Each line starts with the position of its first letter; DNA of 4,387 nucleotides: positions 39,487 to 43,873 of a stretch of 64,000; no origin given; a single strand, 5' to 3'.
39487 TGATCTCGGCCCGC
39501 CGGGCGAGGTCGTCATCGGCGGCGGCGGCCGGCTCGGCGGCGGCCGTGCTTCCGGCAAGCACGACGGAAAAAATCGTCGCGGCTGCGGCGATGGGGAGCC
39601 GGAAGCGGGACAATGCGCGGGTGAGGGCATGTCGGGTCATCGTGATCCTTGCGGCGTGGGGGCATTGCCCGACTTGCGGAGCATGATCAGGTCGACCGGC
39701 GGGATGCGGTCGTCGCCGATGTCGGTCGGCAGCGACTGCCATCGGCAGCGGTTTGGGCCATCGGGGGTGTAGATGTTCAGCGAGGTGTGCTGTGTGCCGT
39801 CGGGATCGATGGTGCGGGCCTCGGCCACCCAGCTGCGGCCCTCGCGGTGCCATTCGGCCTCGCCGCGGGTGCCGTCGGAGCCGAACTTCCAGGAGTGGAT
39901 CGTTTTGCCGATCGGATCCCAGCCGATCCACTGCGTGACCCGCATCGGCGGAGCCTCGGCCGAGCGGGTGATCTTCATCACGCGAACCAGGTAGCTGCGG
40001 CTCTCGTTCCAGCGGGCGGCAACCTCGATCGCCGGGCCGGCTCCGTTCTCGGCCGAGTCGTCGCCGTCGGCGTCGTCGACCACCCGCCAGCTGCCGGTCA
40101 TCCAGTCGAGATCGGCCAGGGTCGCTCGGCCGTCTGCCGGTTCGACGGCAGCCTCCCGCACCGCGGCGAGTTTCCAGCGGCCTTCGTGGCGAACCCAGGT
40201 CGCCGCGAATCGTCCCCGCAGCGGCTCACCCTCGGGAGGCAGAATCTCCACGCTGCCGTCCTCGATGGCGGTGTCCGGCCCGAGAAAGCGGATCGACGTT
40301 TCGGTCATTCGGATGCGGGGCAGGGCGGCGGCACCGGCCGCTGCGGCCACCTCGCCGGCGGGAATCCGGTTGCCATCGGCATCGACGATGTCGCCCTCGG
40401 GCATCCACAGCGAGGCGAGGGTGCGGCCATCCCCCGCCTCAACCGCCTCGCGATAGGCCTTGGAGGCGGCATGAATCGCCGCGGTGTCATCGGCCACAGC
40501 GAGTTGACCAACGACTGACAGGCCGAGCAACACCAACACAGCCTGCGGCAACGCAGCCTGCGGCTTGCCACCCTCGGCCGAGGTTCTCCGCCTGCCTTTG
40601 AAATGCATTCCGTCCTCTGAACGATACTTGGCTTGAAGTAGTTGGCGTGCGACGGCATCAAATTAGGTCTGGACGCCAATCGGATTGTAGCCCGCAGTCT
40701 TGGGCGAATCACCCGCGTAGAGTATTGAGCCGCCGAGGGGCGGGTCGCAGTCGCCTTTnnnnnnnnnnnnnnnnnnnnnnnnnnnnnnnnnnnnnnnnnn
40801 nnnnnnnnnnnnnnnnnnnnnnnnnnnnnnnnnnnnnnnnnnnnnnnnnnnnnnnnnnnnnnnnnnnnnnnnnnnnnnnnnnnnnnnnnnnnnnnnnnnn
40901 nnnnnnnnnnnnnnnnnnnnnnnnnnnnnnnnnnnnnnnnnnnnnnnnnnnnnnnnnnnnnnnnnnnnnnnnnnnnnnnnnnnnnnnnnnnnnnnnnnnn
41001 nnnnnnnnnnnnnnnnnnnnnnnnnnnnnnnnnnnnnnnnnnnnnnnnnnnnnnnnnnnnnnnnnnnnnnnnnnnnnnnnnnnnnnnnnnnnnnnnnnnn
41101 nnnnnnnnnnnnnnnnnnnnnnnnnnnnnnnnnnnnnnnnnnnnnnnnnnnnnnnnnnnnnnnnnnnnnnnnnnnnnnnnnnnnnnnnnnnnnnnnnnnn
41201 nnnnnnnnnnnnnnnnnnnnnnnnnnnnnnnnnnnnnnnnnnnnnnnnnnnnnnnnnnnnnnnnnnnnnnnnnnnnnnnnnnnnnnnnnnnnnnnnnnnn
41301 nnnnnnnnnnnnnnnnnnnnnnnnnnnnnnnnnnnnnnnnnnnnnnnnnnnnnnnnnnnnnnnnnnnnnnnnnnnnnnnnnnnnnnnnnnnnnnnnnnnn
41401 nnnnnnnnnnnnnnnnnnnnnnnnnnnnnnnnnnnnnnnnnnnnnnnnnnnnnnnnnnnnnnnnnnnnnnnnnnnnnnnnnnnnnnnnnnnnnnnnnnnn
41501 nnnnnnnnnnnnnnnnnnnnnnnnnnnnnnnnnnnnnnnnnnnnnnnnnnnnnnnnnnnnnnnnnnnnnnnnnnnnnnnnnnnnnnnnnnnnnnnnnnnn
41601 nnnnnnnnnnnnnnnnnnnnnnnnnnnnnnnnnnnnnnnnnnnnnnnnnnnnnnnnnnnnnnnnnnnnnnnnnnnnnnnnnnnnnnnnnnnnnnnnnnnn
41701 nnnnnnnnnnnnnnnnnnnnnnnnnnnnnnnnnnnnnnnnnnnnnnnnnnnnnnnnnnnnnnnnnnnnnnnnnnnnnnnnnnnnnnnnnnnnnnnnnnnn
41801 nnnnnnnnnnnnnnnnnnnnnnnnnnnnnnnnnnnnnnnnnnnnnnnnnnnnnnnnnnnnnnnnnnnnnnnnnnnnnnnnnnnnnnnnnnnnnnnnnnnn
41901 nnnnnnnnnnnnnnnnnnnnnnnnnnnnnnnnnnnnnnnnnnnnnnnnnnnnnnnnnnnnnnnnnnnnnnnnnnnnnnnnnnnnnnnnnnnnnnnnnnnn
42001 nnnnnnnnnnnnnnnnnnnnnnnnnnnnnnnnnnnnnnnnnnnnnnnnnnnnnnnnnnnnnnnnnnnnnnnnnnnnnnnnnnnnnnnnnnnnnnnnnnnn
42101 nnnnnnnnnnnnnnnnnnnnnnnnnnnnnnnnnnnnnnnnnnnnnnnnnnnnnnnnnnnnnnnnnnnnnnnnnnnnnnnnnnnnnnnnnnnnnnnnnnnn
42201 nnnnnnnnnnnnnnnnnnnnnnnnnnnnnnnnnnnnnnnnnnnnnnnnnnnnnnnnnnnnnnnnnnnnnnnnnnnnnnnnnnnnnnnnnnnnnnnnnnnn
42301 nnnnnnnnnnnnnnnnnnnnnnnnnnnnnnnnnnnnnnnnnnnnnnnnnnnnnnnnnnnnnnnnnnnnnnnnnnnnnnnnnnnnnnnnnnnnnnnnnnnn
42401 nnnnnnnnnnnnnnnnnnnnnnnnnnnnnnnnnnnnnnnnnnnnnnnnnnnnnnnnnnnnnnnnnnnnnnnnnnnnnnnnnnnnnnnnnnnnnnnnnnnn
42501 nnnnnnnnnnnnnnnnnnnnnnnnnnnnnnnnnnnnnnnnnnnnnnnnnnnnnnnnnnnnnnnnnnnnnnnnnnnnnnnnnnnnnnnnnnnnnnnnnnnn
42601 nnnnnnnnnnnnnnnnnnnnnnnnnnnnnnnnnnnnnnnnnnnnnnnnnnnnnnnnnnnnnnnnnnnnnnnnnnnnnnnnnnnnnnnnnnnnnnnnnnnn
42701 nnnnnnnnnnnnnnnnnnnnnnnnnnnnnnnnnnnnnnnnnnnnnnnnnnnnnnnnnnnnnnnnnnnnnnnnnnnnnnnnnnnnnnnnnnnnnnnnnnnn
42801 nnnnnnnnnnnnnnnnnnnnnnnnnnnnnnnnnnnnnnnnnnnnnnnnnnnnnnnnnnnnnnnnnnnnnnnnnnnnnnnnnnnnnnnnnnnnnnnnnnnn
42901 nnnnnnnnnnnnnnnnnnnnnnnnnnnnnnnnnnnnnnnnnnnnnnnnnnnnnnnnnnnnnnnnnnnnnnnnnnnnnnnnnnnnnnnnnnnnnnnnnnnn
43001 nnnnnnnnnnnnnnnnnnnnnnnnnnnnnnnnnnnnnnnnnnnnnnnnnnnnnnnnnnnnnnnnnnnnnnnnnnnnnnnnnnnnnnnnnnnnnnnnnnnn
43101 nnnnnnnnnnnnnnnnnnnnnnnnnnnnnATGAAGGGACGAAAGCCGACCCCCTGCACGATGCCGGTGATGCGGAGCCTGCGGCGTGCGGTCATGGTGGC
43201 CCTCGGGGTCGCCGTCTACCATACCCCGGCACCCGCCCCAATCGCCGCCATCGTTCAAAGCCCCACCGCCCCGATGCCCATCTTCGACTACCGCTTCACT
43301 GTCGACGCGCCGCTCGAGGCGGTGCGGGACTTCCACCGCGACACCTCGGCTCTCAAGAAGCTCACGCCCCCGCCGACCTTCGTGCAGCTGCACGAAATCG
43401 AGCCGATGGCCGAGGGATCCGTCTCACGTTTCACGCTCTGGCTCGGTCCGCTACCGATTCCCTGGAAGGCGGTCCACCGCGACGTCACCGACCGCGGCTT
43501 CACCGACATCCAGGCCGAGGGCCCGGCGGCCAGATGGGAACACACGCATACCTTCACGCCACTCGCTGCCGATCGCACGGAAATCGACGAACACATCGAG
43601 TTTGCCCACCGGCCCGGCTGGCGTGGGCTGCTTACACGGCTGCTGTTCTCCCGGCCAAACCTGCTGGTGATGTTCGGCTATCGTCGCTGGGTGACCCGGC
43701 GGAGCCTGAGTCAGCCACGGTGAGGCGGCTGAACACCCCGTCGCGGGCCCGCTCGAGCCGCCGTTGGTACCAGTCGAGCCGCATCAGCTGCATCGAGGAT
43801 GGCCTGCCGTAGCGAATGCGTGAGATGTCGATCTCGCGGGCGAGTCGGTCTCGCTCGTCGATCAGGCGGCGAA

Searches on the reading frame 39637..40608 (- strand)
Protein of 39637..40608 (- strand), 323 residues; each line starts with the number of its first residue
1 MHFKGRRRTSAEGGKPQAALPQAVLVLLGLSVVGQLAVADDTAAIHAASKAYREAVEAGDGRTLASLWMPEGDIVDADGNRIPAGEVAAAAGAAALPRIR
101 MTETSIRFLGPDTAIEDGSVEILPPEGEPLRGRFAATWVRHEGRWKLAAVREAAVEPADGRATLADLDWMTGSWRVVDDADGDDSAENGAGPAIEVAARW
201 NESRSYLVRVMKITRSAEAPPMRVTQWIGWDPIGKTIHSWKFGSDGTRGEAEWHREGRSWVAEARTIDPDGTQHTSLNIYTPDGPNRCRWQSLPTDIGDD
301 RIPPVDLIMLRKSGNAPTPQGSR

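Call 38: search_protein_families(library=pfam, proteins=[window:39637-40608:-], max_evalue=0.01)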
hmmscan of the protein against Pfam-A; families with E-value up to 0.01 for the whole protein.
window:39637-40608:- (323 aa): 4 families
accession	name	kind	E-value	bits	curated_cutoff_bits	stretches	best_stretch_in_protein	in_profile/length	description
PF14534.12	DUF4440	-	3.3e-12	47.2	25.2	1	45-147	1-107/107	Domain of unknown function (DUF4440)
PF11533.15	AtzH-like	-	0.0043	17.2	27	0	43-150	10-118/126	AtzH-like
PF12680.13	SnoaL_2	-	0.0047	17.9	27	0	51-146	3-100/102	SnoaL-like domain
PF13577.12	SnoaL_4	-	0.0092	16.4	24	0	39-150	3-125/126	SnoaL-like domain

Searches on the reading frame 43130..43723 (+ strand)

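Call 38: search_protein_families(library=pfam, proteins=[window:43130-43723:+], max_evalue=0.01)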
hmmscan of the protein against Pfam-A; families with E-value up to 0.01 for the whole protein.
window:43130-43723:+ (197 aa): 2 families
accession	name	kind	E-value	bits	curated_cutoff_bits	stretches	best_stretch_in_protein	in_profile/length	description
PF10604.15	Polyketide_cyc2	-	0.00016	22.4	27.4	1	52-170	4-119/142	Polyketide cyclase / dehydrase and lipid transport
PF03364.25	Polyketide_cyc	-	0.0046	17.6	23.4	1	58-174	1-115/126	Polyketide cyclase / dehydrase and lipid transport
